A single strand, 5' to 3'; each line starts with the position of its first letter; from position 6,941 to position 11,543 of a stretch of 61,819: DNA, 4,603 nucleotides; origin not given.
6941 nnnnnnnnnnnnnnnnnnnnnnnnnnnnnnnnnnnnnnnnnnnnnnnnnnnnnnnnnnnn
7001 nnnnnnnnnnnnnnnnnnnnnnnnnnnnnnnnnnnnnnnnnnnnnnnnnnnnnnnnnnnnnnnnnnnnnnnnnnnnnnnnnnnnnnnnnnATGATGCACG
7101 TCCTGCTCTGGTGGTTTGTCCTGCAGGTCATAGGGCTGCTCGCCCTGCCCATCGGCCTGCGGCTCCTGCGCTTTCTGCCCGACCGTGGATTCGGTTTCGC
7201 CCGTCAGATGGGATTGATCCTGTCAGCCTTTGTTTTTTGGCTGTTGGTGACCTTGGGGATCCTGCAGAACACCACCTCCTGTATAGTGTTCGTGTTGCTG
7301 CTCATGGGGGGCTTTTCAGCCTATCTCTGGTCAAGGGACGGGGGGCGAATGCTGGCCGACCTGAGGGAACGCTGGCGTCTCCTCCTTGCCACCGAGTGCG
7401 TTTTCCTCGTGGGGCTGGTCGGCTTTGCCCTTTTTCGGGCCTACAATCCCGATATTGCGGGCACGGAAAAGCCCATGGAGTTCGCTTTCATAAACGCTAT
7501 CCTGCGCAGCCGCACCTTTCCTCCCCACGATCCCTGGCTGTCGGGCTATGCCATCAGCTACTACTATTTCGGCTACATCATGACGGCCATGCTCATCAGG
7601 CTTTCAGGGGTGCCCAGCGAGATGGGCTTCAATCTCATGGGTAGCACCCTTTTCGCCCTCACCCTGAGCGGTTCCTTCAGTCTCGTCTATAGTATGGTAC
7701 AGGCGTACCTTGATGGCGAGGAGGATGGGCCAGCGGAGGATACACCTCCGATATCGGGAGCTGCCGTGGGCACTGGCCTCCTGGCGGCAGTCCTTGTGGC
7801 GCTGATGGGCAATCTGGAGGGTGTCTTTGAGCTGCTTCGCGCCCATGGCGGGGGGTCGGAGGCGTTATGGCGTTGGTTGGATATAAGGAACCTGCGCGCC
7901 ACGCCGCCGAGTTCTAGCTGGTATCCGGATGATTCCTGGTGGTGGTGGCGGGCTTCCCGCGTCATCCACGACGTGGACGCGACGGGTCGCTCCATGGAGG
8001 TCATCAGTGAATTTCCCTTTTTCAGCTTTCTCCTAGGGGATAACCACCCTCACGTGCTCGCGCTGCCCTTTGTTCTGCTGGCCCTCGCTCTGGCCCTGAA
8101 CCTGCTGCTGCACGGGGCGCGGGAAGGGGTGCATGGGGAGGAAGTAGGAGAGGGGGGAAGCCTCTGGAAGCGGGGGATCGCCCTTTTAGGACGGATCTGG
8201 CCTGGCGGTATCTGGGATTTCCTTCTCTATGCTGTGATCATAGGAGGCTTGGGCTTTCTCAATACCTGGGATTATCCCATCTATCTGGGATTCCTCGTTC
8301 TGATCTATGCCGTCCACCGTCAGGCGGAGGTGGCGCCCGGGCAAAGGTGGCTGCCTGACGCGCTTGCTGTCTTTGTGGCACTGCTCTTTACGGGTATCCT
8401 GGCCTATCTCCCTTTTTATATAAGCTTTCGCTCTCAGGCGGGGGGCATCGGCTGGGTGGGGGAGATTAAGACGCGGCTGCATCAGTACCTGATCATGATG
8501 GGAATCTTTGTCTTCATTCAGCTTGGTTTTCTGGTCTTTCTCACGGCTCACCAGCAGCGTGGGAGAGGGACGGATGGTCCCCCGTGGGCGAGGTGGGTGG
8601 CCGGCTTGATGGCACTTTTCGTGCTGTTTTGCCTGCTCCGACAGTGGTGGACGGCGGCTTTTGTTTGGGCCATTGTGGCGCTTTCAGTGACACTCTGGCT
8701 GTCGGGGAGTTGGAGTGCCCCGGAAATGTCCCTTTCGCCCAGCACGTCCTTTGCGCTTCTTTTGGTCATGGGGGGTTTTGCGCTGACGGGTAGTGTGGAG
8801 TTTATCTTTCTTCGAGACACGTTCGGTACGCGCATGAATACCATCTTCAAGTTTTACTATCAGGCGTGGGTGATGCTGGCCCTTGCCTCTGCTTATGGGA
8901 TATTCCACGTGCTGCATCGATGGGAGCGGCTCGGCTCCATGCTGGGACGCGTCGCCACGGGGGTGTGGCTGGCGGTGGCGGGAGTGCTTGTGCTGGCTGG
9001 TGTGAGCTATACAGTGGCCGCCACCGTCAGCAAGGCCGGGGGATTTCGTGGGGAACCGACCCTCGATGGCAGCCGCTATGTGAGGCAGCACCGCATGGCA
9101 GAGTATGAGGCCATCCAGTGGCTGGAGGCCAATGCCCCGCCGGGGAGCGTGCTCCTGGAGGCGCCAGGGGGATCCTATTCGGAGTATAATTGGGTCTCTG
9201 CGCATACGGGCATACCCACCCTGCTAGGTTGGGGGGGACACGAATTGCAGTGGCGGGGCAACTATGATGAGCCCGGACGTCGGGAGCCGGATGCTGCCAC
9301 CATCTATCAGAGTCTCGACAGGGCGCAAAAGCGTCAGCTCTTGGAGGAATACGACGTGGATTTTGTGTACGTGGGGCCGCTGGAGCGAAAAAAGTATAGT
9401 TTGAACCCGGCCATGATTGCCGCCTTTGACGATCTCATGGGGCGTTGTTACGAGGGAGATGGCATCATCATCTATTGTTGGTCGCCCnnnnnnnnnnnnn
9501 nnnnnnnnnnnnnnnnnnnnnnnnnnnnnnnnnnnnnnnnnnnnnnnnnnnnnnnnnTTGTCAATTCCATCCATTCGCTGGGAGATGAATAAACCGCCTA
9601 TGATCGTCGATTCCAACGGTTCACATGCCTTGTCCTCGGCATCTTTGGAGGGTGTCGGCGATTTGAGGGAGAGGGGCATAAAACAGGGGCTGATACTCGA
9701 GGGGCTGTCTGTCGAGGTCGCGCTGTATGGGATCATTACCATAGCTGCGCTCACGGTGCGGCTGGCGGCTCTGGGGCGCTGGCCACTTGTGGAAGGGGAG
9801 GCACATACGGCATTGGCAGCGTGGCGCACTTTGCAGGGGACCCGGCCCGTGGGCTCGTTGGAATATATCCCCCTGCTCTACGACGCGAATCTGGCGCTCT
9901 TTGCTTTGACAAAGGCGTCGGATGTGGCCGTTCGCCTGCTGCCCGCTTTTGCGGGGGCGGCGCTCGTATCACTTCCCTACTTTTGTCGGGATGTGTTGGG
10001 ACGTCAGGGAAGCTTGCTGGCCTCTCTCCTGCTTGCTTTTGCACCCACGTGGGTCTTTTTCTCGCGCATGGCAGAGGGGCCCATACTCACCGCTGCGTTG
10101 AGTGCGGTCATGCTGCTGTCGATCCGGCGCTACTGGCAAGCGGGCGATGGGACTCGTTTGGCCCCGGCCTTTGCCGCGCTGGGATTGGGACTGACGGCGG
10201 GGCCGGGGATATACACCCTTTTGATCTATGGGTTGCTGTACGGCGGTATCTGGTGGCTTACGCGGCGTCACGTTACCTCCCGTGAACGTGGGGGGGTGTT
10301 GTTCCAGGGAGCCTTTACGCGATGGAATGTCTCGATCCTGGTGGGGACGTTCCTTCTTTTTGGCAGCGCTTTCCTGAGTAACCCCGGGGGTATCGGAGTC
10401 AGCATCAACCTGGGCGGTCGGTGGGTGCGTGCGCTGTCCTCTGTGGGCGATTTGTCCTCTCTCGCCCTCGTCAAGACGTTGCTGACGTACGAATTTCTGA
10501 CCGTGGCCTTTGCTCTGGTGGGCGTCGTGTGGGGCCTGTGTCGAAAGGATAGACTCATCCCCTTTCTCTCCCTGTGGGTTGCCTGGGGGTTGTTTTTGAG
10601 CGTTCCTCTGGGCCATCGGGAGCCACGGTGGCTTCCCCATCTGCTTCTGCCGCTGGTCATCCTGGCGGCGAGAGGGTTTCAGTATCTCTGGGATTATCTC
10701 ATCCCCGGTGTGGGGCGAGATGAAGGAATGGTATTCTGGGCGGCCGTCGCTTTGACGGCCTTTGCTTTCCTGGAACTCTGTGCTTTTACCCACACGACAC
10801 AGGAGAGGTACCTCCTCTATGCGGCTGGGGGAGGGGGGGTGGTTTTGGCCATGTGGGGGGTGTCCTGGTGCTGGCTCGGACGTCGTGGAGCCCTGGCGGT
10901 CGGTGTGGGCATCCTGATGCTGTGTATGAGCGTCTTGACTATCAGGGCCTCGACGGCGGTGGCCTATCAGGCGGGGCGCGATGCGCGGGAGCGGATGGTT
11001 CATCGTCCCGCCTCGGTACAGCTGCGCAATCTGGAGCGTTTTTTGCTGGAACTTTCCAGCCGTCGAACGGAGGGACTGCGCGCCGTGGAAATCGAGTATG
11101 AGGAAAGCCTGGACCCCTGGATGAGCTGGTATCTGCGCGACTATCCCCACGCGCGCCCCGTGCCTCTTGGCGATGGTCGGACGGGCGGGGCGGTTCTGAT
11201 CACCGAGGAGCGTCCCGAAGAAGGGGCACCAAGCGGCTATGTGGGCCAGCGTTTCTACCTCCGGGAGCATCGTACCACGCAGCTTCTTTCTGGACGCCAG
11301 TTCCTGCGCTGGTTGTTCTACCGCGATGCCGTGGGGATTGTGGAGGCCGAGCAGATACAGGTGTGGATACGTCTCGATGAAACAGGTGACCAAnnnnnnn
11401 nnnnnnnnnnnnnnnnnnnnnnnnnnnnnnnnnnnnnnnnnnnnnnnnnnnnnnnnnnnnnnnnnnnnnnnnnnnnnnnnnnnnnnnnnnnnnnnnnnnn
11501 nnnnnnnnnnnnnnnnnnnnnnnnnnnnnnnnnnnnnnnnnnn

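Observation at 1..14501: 14.5-kb co-directional block of giant GT-C-type / DUF2298 'YYY' / TIGR03663-type membrane proteins of unknown function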

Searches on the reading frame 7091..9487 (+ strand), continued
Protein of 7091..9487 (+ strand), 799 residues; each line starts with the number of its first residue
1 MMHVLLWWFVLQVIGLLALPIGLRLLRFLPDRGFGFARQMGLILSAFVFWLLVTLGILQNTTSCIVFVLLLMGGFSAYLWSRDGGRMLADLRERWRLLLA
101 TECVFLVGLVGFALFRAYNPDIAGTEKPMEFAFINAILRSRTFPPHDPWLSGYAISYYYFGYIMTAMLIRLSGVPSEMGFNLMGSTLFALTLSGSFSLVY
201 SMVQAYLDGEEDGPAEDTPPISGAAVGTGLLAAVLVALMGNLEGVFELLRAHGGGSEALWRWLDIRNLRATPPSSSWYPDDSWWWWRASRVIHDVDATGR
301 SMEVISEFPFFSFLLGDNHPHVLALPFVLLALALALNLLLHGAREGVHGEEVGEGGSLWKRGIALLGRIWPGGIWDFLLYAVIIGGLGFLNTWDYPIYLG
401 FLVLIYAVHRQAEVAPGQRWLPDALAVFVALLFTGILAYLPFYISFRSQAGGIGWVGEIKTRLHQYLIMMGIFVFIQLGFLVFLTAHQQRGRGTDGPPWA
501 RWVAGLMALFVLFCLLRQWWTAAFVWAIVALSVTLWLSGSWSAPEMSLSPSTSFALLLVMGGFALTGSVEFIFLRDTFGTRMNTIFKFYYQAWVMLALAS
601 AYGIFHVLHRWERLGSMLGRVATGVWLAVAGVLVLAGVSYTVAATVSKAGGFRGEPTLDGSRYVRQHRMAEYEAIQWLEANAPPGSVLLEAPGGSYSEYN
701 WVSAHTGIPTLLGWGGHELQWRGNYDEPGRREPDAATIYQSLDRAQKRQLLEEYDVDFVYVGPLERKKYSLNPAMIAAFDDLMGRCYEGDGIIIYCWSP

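Call 76: search_protein_families(library=ncbifam, proteins=[L004:904-2040:+, L004:2057-2941:+], max_evalue=0.001)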
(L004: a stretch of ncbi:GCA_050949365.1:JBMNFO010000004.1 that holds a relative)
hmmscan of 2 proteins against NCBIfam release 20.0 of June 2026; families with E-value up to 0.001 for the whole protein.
L004:904-2040:+ (379 aa): 27 families (the best 25 are shown)
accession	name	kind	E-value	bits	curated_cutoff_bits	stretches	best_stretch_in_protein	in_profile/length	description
NF041876.1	EPS_EpsE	equivalog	1.5e-17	64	400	1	205-349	220-365/389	exopolysaccharide biosynthesis GT4 family glycosyltransferase EpsE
TIGR02149.1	glgA_Coryne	subfamily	2.1e-16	60.1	302.4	1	193-344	197-350/391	glycogen synthase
TIGR04063.1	stp3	hypoth_equivalog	2.4e-16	59.6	442.05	1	185-359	199-374/397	TIGR04063 family PEP-CTERM/XrtA system glycosyltransferase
TIGR04047.1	MSMEG_0565_glyc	hypoth_equivalog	4.5e-14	52.3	259.85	1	189-348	183-344/373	MSMEG_0565 family glycosyltransferase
TIGR03449.1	mycothiol_MshA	equivalog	1.5e-13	50.4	462.5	1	186-348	206-372/406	D-inositol-3-phosphate glycosyltransferase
NF047684.1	TeichurnBiosyTuaC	equivalog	9.9e-13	47.8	550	1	187-345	206-354/391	teichuronic acid biosynthesis protein TuaC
NF007640.0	PRK10307.1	subfamily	2.5e-12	46.5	276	1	183-358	212-385/411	WcaI family glycosyltransferase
TIGR03088.1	stp2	hypoth_equivalog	5.2e-12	45.5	409.05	1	199-373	194-370/374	TIGR03088 family PEP-CTERM/XrtA system glycosyltransferase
TIGR03999.1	thiol_BshA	equivalog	2e-11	43.5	273.7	1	260-376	256-373/375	N-acetyl-alpha-D-glucosaminyl L-malate synthase BshA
TIGR04157.1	glyco_rSAM_CFB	subfamily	2.1e-11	43.5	400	1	189-322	216-343/406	TIGR04157 family glycosyltransferase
TIGR02095.1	glgA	subfamily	2.2e-10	39.8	328.45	1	192-350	284-446/477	glycogen/starch synthase, ADP-glucose type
NF053787.1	GlcN_PG_synth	equivalog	1.9e-09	36.8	480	1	189-345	186-326/361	N-acetylglucosaminyl phosphatidylglycerol synthase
NF053513.1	Gtran_IagA_BgsA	equivalog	1.3e-08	34.3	460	1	199-316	161-272/333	LTA glycolipid anchor biosynthesis glycosyltransferase, IagA/BgsA family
NF012028.0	PRK15484.1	subfamily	2e-08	33.7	618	1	198-359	192-358/380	lipopolysaccharide N-acetylglucosaminyltransferase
NF038295.1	EPS_HpsP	equivalog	2.9e-08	33.1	550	1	171-350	178-357/388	hormogonium polysaccharide biosynthesis glycosyltransferase HpsP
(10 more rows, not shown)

L004:2057-2941:+ (295 aa): 37 families (the best 25 are shown)
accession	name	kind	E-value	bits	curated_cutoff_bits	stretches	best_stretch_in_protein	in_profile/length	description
NF045667.1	MTase_DVU1556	equivalog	1.4e-20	73.7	155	1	28-213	12-179/213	DVU_1556 family methyltransferase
NF001241.0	PRK00216.1-2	equivalog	8.7e-14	51.7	327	1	29-139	42-148/231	demethylmenaquinone methyltransferase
TIGR01934.1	MenG_MenH_UbiE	subfamily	2.9e-11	43.1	158.35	1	14-141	18-144/223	ubiquinone/menaquinone biosynthesis methyltransferase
NF001244.0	PRK00216.1-5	equivalog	3e-11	43.1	216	1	21-199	34-220/236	bifunctional demethylmenaquinone methyltransferase/2-methoxy-6-polyprenyl-1,4-benzoquinol methylase UbiE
NF047649.1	MTase_UXPK_star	exception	7.8e-11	41.5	460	1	35-138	74-181/283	methyltransferase/UXPK-star double selenoprotein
NF001243.0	PRK00216.1-4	equivalog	5e-10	39.1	235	1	26-136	36-149/237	demethylmenaquinone methyltransferase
NF043040.1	corrin_prot_MT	hypoth_equivalog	8.4e-10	38.4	180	1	36-139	39-148/216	corrinoid protein-associated methyltransferase CpaM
NF041537.1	ArsM_AhpD_UU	exception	1.7e-09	36.9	510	1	36-138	74-180/345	arsenite methyltransferase/AhpD domain selenoprotein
TIGR01983.1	UbiG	equivalog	1.8e-09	37.3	102.95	1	39-140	50-153/228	bifunctional 2-polyprenyl-6-hydroxyphenol methylase/3-demethylubiquinol 3-O-methyltransferase UbiG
NF008823.0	PRK11873.1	subfamily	2e-09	37.4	263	1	32-138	71-181/272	arsenite methyltransferase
TIGR02752.1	MenG_heptapren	equivalog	3.4e-09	36.6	419.85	1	30-137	37-148/231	demethylmenaquinone methyltransferase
NF007610.0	PRK10258.1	equivalog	2.8e-08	33.4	342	1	29-162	33-159/251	malonyl-ACP O-methyltransferase BioC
NF001453.0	PRK00312.1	equivalog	4.7e-08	32.9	188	1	26-148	68-185/217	protein-L-isoaspartate(D-aspartate) O-methyltransferase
TIGR02072.1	BioC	equivalog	1.4e-07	31.6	184.95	1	40-140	36-134/244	malonyl-ACP O-methyltransferase BioC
NF001240.0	PRK00216.1-1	equivalog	2.3e-07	30.1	378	1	35-138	60-168/251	bifunctional demethylmenaquinone methyltransferase/2-methoxy-6-polyprenyl-1,4-benzoquinol methylase UbiE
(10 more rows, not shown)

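Call 87: find_encoding_contigs(protein=P0004, flank=10000, max_places=1)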
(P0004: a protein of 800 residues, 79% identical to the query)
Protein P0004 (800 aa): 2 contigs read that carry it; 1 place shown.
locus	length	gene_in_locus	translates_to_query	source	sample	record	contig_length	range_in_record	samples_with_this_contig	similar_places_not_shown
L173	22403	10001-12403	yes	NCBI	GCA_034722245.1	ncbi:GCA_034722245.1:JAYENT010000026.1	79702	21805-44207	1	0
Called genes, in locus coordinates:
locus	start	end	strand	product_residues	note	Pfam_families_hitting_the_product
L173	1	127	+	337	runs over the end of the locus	PF03706:LPG_synthase_TM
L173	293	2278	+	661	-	PF13231:PMT_2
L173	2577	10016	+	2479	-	PF10060:DUF2298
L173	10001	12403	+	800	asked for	PF10060:DUF2298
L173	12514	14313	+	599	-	-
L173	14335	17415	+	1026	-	PF13231:PMT_2, PF01436:NHL, PF06739:SBBP (faint), PF17170:DUF5128 (faint), PF24684:Vgb_lyase (faint), PF01436:NHL, PF08450:SGL (weak), PF01436:NHL, +1 more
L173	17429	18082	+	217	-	PF00702:Hydrolase, PF12710:HAD, PF13419:HAD_2, PF13242:Hydrolase_like (weak)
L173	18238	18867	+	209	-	PF00293:NUDIX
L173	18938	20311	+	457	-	PF01743:PolyA_pol, PF12627:PolyA_pol_RNAbd, PF13735:tRNA_NucTran2_2 (weak)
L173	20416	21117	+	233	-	PF07228:SpoIIE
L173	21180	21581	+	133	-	-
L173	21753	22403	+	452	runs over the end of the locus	PF21760:SecD_1st, PF22599:SecDF_P1_head, PF03176:MMPL (weak), PF02355:SecD_SecF_C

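Call 92: search_protein_representatives(protein=window:7091-9487:+)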
Query: 799 residues. Proteins with E-value up to 0.001 (for the whole library): 7417; up to 1e-10: 5684; up to 1e-30: 2988. The best 150 are listed.
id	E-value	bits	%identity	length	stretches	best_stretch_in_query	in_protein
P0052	7.4e-259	877.7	57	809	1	1-795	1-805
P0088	9.7e-224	761.5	52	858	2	1-484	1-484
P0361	4.0e-207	706.6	49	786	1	2-797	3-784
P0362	1.1e-206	705.2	46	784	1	3-794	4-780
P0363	9.5e-202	688.8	48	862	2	1-520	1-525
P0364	1.6e-195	668.2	45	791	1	3-799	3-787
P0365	3.7e-186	637.2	47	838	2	1-567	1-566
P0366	1.3e-185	635.4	49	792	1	1-795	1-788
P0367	6.1e-185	633.2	46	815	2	2-487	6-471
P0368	2.1e-183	628.1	49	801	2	3-542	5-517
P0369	4.7e-183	627.0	59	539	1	233-762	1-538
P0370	7.2e-179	613.1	46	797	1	3-795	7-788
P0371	2.4e-178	611.4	52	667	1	2-637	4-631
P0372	5.0e-176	603.7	46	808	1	1-795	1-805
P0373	5.5e-175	600.3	45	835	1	1-795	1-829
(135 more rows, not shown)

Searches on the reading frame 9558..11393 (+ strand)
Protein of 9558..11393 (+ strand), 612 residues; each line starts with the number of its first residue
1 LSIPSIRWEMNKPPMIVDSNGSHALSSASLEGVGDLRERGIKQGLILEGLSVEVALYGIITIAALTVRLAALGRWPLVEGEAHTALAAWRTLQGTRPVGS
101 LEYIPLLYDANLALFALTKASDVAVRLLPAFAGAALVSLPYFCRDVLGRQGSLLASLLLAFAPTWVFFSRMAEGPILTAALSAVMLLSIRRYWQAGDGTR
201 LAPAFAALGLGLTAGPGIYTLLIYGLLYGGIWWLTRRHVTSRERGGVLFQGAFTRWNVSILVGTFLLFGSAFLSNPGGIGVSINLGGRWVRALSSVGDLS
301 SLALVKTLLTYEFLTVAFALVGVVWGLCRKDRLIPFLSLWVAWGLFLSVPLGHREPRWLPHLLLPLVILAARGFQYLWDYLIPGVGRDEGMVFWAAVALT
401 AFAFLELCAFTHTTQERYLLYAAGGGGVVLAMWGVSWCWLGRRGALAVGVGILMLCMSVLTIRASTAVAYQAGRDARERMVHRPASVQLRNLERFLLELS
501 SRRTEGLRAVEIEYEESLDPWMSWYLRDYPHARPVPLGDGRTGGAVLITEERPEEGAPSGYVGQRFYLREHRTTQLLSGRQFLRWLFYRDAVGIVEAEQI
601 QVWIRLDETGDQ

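Call 5: search_protein_families(library=pfam, proteins=[window:9558-11393:+], max_evalue=0.01)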
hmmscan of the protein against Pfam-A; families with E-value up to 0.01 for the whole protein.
window:9558-11393:+ (612 aa): 1 family
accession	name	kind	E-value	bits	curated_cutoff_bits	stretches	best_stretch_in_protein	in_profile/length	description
PF13231.12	PMT_2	-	2e-05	25.3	26.1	1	114-223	13-123/160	Dolichyl-phosphate-mannose-protein mannosyltransferase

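Call 6: search_protein_families(library=ncbifam, proteins=[window:9558-11393:+], max_evalue=0.01)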
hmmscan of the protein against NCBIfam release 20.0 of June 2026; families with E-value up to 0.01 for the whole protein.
window:9558-11393:+ (612 aa): 1 family
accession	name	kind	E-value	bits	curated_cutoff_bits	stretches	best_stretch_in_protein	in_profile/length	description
TIGR03663.1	TIGR03663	subfamily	8.9e-28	97.5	126.25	1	57-530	4-431/435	flippase activity-associated protein Agl23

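Call 41: search_protein_families(library=pfam, proteins=[window:9558-11393:+], max_evalue=10)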
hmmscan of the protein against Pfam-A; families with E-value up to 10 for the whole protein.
window:9558-11393:+ (612 aa): 1 family
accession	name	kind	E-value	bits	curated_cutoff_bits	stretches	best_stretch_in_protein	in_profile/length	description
PF13231.12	PMT_2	-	2e-05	25.3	26.1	1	114-223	13-123/160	Dolichyl-phosphate-mannose-protein mannosyltransferase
